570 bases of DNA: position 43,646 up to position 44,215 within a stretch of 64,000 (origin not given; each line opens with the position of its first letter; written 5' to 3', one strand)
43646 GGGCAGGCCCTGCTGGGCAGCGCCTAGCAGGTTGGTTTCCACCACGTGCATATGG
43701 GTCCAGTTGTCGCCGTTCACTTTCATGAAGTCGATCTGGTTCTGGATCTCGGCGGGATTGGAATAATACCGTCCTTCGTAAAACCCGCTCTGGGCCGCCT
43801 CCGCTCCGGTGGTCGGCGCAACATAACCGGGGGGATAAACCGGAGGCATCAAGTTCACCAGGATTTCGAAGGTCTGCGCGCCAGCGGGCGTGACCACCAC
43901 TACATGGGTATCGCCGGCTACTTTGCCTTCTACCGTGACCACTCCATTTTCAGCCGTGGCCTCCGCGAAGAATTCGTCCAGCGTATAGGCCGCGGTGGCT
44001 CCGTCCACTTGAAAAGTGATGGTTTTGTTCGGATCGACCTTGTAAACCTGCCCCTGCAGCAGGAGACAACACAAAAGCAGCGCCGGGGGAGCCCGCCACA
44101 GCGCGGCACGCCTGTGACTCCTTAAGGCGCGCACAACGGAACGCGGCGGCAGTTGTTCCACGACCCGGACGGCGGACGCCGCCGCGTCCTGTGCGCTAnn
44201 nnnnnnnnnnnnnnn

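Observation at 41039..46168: Four-gene operon resembling an undescribed chaperone-usher-like surface-fibre or secretion module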

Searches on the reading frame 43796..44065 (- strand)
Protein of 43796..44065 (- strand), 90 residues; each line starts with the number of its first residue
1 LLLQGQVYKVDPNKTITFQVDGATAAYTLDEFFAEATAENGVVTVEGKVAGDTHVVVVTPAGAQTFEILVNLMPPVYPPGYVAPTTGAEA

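Call 84: search_protein_families(library=pfam, alignment_id=A13, max_evalue=10)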
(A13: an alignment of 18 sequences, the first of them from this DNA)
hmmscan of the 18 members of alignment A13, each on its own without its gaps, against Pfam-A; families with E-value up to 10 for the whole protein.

A. member 1, seq(90 aa): 1 family
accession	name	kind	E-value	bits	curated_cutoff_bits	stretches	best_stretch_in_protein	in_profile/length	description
PF25679.1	DUF7947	-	0.11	13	27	1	4-48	18-61/79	Family of unknown function (DUF7947)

B. families by the number of members that match (of 18 scanned): 11 families
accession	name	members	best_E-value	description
PF13629.12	T2SS-T3SS_pil_N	13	0.00014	Pilus formation protein N terminal region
PF02368.24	Big_2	2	0.075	Bacterial Ig-like domain (group 2)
PF23459.1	S1_RRP5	2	0.096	RRP5 S1 domain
PF12385.14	Peptidase_C70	1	0.0036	Papain-like cysteine protease AvrRpt2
PF11741.13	AMIN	1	0.029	AMIN domain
PF24819.1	DUF7710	1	0.049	Domain of unknown function (DUF7710)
PF25679.1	DUF7947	1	0.11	Family of unknown function (DUF7947)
PF09015.16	NgoMIV_restric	1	0.12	NgoMIV restriction enzyme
PF24297.1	DUF7481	1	0.13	Family of unknown function (DUF7481)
PF19457.4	DUF5994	1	0.18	Family of unknown function (DUF5994)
PF13928.11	Flocculin_t3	1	6.5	Flocculin type 3 repeat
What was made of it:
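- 43856..44047 (-): g4 residues 39-102: N-terminal beta domain of pilus-N (CpaC/RcpA N-terminal) type. PF13629 matched in 13 of 18 homologues, best E 1.4e-4, below Pfam's threshold (call 84).
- On Secretins of the CpaC/RcpA type: PF13629 is weak but recurrent, in 13 of 18 homologues with best E 1.4e-4 (call 84).
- Closest known: Tad/type IV pilus outer-membrane parts: CpaC/RcpA secretin N-terminal domain. Same: g4's N-terminal domain weakly matches PF13629 in 13 of 18 homologues (call 84).
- The N-terminal domain is of the PF13629 type (call 84).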

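Call 85: search_solved_structures(query=A13, max_evalue=10, show_alignments=2)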
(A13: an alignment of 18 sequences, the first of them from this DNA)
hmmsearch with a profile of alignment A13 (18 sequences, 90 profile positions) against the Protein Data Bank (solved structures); distinct sequences matched with E-value up to 10: 4.
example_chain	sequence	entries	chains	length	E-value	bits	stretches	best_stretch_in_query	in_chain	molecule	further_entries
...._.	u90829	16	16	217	0.53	13.5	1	35-60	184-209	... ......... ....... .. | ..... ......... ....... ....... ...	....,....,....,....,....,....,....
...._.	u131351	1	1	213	0.62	13.2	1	34-59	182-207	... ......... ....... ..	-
1w78_A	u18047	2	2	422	1.6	12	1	26-59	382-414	FOLC BIFUNCTIONAL PROTEIN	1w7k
9qt5_C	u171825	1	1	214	5.8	10.1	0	21-52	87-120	Large ribosomal subunit protein uL3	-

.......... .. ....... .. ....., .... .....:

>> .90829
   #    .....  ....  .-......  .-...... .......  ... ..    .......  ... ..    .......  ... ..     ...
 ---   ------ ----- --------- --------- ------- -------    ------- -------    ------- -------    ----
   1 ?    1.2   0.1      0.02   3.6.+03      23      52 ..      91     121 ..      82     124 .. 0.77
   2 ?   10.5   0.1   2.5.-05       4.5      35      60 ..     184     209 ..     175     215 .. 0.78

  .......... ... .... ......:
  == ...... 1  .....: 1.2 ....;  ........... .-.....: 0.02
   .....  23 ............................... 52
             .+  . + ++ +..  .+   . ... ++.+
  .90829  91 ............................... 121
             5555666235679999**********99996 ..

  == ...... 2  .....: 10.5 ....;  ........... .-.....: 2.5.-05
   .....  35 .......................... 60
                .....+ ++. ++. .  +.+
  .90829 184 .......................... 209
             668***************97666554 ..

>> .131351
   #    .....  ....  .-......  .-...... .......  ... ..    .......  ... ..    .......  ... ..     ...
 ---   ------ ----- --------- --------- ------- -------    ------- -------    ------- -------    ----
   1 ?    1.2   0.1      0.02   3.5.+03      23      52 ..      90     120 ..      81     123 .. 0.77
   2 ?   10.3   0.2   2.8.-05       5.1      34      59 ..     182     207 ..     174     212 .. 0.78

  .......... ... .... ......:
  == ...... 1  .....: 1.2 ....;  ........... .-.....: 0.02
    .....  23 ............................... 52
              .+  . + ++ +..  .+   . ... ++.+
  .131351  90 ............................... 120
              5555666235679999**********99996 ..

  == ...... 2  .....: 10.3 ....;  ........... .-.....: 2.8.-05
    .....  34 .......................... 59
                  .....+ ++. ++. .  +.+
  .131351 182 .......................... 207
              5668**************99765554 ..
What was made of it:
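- Tried and rejected: The g4 N-terminal domain gave only noise (call 85).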
